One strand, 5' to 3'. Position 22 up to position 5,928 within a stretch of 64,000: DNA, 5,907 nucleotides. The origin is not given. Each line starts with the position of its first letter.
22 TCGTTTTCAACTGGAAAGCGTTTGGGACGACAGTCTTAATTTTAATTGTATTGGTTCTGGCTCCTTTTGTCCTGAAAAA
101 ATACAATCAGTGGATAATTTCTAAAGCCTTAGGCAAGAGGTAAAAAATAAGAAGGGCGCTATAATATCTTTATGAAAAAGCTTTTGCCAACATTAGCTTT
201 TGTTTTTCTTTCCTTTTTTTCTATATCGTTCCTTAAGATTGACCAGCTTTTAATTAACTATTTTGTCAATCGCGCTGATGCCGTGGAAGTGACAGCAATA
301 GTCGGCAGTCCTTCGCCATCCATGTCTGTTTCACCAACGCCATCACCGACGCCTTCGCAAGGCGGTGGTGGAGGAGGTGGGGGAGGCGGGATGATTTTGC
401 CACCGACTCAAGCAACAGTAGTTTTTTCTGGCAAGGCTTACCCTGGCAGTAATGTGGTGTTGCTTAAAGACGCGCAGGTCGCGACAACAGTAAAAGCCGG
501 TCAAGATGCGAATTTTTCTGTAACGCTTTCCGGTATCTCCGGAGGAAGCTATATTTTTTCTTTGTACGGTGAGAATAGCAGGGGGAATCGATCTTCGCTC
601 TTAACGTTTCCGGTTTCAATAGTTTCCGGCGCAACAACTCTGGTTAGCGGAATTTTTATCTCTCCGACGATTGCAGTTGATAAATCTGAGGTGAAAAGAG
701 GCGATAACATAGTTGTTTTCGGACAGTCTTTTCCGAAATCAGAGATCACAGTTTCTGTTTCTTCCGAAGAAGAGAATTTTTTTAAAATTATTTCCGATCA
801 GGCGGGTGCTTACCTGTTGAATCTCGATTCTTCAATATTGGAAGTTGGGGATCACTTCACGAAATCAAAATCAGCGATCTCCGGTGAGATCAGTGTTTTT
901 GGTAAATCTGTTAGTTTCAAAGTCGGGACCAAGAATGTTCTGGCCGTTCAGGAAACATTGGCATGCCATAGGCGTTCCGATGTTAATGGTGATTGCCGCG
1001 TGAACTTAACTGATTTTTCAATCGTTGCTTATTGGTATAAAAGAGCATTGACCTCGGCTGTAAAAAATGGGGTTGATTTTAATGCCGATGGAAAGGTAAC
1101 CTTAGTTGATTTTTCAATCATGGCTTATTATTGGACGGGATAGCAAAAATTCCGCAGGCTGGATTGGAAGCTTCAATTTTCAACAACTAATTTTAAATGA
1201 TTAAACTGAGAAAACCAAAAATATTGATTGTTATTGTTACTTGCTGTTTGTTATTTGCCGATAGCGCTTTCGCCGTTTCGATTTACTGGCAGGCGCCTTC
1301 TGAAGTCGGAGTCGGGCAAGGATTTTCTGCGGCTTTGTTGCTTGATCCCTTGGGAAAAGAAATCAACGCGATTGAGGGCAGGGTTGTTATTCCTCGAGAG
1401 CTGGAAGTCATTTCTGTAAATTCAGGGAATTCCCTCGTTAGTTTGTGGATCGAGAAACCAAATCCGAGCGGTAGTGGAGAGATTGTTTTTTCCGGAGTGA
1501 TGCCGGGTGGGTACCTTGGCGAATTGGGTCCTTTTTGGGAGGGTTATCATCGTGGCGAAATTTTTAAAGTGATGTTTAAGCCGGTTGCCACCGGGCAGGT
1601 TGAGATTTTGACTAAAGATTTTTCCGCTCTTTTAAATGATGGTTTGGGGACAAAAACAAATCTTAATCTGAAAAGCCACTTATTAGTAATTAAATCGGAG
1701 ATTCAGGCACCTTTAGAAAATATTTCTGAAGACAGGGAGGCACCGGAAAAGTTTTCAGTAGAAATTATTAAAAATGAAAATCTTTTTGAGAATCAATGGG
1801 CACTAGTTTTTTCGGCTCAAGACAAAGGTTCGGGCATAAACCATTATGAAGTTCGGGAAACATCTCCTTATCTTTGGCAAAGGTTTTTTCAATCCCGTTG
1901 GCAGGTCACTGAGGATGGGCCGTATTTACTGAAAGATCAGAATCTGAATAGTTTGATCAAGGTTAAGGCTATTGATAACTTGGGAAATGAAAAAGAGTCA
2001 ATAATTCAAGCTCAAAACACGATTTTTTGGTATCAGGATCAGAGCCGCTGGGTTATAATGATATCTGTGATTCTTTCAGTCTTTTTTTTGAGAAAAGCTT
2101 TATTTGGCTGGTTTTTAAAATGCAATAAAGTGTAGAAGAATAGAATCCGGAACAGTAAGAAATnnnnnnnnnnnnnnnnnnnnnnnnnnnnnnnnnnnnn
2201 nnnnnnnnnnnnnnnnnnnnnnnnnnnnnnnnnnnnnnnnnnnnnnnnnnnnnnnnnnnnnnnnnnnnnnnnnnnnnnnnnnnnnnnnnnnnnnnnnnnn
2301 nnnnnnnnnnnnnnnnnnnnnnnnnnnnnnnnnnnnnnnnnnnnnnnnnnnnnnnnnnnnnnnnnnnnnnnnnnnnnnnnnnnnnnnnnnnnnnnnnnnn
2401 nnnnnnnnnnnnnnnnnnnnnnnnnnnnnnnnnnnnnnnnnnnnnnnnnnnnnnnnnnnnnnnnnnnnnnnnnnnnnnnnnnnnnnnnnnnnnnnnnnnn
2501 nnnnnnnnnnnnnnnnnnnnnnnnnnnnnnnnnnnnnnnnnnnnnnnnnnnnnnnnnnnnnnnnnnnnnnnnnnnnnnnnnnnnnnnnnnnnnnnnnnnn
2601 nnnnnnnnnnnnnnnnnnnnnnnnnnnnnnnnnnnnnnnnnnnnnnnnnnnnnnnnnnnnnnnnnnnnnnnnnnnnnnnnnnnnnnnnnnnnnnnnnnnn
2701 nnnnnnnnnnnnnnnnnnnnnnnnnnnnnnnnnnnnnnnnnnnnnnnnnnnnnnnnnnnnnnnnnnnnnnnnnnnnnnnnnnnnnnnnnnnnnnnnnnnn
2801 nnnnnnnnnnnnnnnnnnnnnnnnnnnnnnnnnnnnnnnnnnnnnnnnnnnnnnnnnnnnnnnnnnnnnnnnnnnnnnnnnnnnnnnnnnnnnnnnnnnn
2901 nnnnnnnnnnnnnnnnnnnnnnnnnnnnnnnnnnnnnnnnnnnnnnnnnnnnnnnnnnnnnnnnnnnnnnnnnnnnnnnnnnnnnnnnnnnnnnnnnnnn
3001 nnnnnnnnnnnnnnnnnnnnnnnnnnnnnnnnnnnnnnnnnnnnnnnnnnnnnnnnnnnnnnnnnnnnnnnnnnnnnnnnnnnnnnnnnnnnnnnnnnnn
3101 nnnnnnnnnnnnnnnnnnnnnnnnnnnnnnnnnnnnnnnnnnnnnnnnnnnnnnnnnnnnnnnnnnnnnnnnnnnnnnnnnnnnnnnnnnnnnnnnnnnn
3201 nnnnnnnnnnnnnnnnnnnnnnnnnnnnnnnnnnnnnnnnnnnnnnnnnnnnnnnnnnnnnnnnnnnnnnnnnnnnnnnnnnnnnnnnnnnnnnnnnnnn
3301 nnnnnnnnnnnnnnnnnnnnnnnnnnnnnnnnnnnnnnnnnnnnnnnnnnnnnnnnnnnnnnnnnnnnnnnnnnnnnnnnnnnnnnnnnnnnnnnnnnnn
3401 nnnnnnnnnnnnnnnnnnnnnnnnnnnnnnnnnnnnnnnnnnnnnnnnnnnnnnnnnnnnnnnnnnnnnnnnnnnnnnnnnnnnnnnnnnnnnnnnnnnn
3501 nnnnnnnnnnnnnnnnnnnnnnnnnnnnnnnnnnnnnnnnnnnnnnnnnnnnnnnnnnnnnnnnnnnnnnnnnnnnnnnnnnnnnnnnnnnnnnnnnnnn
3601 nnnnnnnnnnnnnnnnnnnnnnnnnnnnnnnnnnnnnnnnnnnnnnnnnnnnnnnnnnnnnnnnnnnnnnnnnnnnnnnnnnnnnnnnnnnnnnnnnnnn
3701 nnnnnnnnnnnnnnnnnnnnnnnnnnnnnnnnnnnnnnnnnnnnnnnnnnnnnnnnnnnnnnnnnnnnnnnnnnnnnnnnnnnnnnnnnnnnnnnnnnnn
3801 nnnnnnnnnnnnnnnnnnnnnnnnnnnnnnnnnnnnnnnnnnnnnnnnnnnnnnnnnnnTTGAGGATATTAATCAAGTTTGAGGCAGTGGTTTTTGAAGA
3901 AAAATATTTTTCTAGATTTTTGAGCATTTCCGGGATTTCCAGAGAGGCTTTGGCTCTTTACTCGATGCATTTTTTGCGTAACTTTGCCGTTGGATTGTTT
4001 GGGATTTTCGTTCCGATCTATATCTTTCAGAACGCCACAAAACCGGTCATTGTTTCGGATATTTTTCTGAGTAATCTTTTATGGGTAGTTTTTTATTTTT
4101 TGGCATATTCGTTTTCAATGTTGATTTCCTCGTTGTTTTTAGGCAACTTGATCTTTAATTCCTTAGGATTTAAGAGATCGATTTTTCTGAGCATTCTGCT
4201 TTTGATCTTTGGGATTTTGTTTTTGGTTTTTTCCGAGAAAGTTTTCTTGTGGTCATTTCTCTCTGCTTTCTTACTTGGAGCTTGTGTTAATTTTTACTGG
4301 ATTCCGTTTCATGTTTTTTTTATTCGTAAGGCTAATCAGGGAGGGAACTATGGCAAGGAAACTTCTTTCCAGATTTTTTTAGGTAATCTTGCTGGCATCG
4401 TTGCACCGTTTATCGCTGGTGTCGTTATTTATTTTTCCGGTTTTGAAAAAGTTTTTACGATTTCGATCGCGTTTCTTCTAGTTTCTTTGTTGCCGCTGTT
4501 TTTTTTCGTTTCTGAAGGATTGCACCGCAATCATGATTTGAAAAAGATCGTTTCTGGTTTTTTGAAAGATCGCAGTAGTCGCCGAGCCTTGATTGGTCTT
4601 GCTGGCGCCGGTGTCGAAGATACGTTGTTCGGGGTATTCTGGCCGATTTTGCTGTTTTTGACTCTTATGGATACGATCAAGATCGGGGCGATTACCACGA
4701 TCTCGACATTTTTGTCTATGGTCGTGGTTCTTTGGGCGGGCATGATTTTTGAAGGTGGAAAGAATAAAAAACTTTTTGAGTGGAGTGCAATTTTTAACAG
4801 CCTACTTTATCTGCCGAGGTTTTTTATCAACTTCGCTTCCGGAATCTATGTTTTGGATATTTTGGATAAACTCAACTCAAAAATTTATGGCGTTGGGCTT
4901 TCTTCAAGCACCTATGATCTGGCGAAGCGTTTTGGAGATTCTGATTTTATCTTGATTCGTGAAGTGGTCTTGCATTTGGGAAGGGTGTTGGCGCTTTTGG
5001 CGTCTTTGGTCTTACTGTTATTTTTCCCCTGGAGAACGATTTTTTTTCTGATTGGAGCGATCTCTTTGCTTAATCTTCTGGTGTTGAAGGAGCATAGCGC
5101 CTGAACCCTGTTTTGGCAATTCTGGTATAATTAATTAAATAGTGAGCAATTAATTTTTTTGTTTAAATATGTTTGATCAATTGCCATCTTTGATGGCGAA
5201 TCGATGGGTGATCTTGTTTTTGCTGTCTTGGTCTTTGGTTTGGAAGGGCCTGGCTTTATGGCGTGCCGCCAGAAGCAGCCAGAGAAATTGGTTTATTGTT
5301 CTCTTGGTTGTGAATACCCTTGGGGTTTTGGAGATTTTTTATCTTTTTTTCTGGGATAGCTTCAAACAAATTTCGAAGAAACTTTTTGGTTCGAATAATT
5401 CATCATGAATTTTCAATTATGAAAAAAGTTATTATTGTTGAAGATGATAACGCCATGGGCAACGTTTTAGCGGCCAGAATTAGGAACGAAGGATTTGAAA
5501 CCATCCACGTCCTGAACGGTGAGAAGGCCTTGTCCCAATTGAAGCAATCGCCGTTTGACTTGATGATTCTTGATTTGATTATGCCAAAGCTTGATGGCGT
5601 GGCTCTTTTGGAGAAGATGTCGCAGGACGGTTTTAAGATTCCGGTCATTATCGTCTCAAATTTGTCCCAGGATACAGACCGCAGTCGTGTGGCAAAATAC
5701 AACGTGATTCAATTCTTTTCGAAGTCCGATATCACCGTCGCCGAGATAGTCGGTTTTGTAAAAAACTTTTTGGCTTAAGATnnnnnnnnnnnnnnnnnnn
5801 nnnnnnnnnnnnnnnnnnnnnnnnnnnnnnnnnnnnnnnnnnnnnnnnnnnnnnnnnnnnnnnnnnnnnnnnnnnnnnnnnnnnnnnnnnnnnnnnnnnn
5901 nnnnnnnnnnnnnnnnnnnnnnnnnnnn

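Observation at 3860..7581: Transporter plus orphan receiver and PAS histidine kinase immediately downstream of the cohesin-dockerin genes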

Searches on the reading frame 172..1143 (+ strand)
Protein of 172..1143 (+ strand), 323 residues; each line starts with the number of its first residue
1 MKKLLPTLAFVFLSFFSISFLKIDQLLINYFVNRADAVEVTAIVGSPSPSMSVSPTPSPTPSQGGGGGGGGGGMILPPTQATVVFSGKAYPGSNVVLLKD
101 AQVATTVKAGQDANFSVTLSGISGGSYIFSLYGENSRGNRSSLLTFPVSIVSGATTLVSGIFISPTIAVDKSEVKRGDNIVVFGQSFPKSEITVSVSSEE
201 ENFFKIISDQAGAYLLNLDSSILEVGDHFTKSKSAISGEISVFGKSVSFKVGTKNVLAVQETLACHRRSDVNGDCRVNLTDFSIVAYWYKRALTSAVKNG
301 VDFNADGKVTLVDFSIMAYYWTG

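Call 3: search_protein_families(library=pfam, proteins=[window:172-1143:+], max_evalue=0.01)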
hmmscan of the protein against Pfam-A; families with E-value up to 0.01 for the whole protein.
window:172-1143:+ (323 aa): 2 families
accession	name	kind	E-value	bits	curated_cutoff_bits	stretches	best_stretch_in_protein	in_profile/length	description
PF00404.24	Dockerin_1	-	8.1e-08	32.8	22.9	1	269-318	2-53/57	Dockerin type I domain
PF17936.7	Big_6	-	6.9e-05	23.5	27.6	1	82-147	14-80/83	Bacterial Ig domain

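Call 17: search_protein_families(library=ncbifam, proteins=[window:172-1143:+], max_evalue=0.1)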
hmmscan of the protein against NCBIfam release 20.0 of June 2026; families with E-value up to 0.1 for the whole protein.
window:172-1143:+ (323 aa): 3 families
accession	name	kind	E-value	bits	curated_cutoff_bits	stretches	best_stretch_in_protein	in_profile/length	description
NF033510.3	Ca_tandemer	repeat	0.00011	22.5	50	1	80-140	30-95/96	Ca2+-stabilized repeat-containing adhesin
NF041119.1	CheD_Thtga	equivalog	0.0046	17.3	240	1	220-265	72-117/160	chemoreceptor glutamine deamidase/glutamate methylesterase CheD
NF049990.1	CellobisidaseCelK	equivalog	0.011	13.9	1700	1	269-321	830-882/889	cellulose 1,4-beta-cellobiosidase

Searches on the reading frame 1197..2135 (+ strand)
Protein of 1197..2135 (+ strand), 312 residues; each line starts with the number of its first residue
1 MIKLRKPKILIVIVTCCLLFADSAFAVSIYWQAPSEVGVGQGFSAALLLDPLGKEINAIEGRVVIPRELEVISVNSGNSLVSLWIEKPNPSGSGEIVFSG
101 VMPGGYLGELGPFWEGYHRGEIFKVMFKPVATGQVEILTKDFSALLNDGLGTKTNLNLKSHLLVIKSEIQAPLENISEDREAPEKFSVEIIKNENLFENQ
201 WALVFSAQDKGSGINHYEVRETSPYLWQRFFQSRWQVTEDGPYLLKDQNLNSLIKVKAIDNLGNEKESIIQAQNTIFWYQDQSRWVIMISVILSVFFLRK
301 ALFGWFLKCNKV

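Call 3: search_protein_families(library=pfam, proteins=[window:1197-2135:+], max_evalue=0.01)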
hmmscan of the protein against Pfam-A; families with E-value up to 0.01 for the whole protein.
window:1197-2135:+ (312 aa): 0 families

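Call 16: search_protein_families(library=pfam, proteins=[window:1197-2135:+], max_evalue=10)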
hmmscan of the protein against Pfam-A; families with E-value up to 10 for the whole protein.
window:1197-2135:+ (312 aa): 0 families

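Call 17: search_protein_families(library=ncbifam, proteins=[window:1197-2135:+], max_evalue=0.1)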
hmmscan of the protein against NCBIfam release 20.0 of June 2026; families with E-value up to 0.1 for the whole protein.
window:1197-2135:+ (312 aa): 1 family
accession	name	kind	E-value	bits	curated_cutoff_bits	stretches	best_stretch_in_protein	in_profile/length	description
NF047446.1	barrel_OmpL47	domain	0.081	13.4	40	0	204-266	8-59/68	OmpL47-type beta-barrel domain-containing protein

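Call 19: search_solved_structures(query=window:1197-2135:+, max_evalue=10, show_alignments=1)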
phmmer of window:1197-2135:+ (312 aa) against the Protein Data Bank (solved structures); distinct sequences matched with E-value up to 10: 1.
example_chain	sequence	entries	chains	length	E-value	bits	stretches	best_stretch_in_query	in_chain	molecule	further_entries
5h36_E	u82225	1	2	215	1.5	11.1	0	12-50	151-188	Uncharacterized protein TRIC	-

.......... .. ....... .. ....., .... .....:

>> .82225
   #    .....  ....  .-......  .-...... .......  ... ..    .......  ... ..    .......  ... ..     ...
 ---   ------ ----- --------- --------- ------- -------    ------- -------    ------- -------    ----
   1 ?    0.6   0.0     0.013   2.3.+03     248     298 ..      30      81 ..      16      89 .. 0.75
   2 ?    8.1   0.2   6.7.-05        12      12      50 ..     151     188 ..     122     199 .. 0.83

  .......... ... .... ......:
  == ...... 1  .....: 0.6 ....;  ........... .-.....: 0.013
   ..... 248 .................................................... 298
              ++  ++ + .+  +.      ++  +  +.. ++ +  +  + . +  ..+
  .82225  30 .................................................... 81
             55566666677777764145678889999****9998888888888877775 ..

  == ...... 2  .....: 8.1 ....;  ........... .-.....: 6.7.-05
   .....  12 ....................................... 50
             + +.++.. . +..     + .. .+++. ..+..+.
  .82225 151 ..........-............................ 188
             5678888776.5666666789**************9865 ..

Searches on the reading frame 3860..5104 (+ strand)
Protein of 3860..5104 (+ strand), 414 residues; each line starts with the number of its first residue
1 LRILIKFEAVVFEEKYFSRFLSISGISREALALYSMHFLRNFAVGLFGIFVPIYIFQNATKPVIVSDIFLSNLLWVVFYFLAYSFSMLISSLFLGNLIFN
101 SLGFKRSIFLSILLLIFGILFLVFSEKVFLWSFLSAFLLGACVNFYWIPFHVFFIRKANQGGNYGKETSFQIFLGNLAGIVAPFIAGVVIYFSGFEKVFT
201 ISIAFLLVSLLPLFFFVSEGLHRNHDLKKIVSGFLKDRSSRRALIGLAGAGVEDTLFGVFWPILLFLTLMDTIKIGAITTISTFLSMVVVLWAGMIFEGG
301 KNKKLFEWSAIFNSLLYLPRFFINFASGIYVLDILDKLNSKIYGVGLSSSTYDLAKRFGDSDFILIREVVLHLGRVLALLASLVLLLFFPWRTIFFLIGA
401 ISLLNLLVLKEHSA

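Call 3: search_protein_families(library=pfam, proteins=[window:3860-5104:+], max_evalue=0.01)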
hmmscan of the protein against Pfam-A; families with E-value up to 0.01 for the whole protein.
window:3860-5104:+ (414 aa): 1 family
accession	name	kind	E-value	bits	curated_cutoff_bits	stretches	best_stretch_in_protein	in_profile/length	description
PF07690.21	MFS_1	-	9.6e-10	38.3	33.4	1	35-319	3-284/347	Major Facilitator Superfamily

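Call 17: search_protein_families(library=ncbifam, proteins=[window:3887-5104:+], max_evalue=0.1)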
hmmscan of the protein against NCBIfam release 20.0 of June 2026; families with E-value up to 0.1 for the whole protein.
window:3887-5104:+ (405 aa): 0 families

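Call 87: search_solved_structures(query=window:3887-5104:+, max_evalue=10, show_alignments=1)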
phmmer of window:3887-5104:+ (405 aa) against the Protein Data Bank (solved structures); distinct sequences matched with E-value up to 10: 3.
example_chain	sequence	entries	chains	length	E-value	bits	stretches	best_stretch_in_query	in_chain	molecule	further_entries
7ar7_m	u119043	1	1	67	0.35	13.3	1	9-54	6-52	AT2G31490 protein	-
7a23_l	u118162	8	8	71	0.38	13.1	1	9-54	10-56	B15 | B15 -- 1 beta subcomplex subunit 4 | AT2G31490 protein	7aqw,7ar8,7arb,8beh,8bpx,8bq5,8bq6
8e73_B4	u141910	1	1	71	0.92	11.9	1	9-52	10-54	NDUB4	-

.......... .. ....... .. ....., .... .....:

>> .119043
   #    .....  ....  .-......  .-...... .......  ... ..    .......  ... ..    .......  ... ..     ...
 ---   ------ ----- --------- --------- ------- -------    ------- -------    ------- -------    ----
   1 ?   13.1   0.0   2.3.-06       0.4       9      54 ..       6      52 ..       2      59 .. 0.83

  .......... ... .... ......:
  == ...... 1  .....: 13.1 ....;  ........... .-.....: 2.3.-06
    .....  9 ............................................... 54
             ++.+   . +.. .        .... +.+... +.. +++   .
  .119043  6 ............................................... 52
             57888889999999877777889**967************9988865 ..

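Call 88: search_protein_families(library=pfam, proteins=[window:3887-5104:+], max_evalue=10)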
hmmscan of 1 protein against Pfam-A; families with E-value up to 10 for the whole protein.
window:3887-5104:+ (405 aa): 1 family
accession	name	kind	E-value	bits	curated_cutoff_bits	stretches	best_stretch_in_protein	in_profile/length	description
PF07690.21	MFS_1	-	6.6e-10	38.9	33.4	1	26-309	3-283/347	Major Facilitator Superfamily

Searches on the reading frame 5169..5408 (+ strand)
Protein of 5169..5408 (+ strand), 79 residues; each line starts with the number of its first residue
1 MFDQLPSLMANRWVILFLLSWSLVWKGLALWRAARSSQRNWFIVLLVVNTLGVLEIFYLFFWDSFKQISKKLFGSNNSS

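Call 3: search_protein_families(library=pfam, proteins=[window:5169-5408:+], max_evalue=0.01)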
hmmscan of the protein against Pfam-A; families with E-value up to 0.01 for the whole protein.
window:5169-5408:+ (79 aa): 1 family
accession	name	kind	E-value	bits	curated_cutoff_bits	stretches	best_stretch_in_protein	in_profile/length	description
PF18893.5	DUF5652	-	1.1e-24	86.4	23.4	1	10-66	11-67/71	Family of unknown function (DUF5652)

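Call 17: search_protein_families(library=ncbifam, proteins=[window:5169-5408:+], max_evalue=0.1)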
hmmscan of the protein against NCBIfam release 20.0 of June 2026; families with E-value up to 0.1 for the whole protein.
window:5169-5408:+ (79 aa): 0 families

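Call 90: search_protein_families(library=pfam, proteins=[window:5169-5408:+], max_evalue=1)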
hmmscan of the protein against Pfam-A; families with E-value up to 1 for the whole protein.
window:5169-5408:+ (79 aa): 3 families
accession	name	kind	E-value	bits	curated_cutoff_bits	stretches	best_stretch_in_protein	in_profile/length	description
PF18893.5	DUF5652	-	1.1e-24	86.4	23.4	1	10-66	11-67/71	Family of unknown function (DUF5652)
PF03203.19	MerC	-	0.016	16.2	27.6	1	10-54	34-78/108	MerC mercury resistance protein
PF17382.7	Ycf70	-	0.1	13.4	25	1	41-73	27-62/89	Uncharacterized Ycf70-like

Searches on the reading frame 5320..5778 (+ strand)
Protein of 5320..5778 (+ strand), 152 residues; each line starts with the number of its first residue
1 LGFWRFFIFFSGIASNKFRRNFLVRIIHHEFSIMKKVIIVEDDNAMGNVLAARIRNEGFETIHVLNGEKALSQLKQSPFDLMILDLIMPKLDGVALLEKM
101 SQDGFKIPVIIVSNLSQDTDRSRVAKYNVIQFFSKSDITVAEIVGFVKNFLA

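Call 3: search_protein_families(library=pfam, proteins=[window:5320-5778:+], max_evalue=0.01)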
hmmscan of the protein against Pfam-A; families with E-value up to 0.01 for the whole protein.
window:5320-5778:+ (152 aa): 2 families
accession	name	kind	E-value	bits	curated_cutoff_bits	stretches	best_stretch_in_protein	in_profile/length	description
PF00072.30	Response_reg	-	3.4e-20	72.7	30.2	1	37-136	1-100/111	Response regulator receiver domain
PF03709.21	OKR_DC_1_N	-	0.0052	17.5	29.3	1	50-134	9-91/111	Orn/Lys/Arg decarboxylase, N-terminal domain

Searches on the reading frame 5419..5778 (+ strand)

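Call 17: search_protein_families(library=ncbifam, proteins=[window:5419-5778:+], max_evalue=0.1)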
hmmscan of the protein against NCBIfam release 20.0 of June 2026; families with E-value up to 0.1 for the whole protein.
window:5419-5778:+ (119 aa): 98 families (the best 25 are shown)
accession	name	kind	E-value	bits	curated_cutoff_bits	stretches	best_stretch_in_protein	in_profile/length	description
NF007969.0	PRK10693.1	equivalog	7.8e-18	64.6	329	1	2-96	8-102/337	two-component system response regulator RssB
NF012227.0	AdeR_RR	equivalog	9.5e-16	58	340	1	2-102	12-111/239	efflux system response regulator transcription factor AdeR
NF033120.0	vanR_FM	exception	2.6e-15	56.7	460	1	4-90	6-91/231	vancomycin resistance response regulator transcription factor, VanR-F/VanR-M family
NF045944.1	ResRegRpaBCyano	equivalog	6.9e-15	55.1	330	1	5-88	1-83/229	response regulator transcription factor RpaB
NF007135.0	PRK09581.1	equivalog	1.7e-14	53.5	474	1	3-102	4-105/457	PleD family two-component system response regulator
NF045717.1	DVU0259_DivK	exception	1.8e-14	53.9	160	1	2-94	3-97/117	DVU0259 family response regulator domain-containing protein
NF046022.1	RespRegCpdRBruc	equivalog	2.3e-14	53.4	180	1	1-78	1-78/120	cell cycle two-component system response regulator CpdR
NF051850.1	RespRegRprY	equivalog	3.7e-14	52.7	370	1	3-87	6-90/234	response regulator transcription factor RprY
NF040689.1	MtrAB_MtrA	equivalog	5.4e-14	52.1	300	1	4-87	1-83/219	MtrAB system response regulator MtrA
NF008199.0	PRK10955.1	equivalog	7.8e-14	52.1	341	1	1-89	1-87/232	envelope stress response regulator transcription factor CpxR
TIGR02154.1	PhoB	equivalog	8.2e-14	51.4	296.2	1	2-91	3-94/226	phosphate regulon transcriptional regulator PhoB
NF033117.2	vanR_ACDEGLN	exception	8.8e-14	51.6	350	1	4-89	1-85/226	VanR-ABDEGLN family response regulator transcription factor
NF008296.0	PRK11083.1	equivalog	1.8e-13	50.5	273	1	2-88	4-89/228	two-component system response regulator CreB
NF045505.1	RR_RssB_Pseudo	equivalog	2.5e-13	49.8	700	1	3-85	7-89/394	two-component system response regulator RssB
NF007005.1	PRK09468.1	equivalog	2.9e-13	49.8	331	1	2-89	4-91/237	osmolarity response regulator transcription factor OmpR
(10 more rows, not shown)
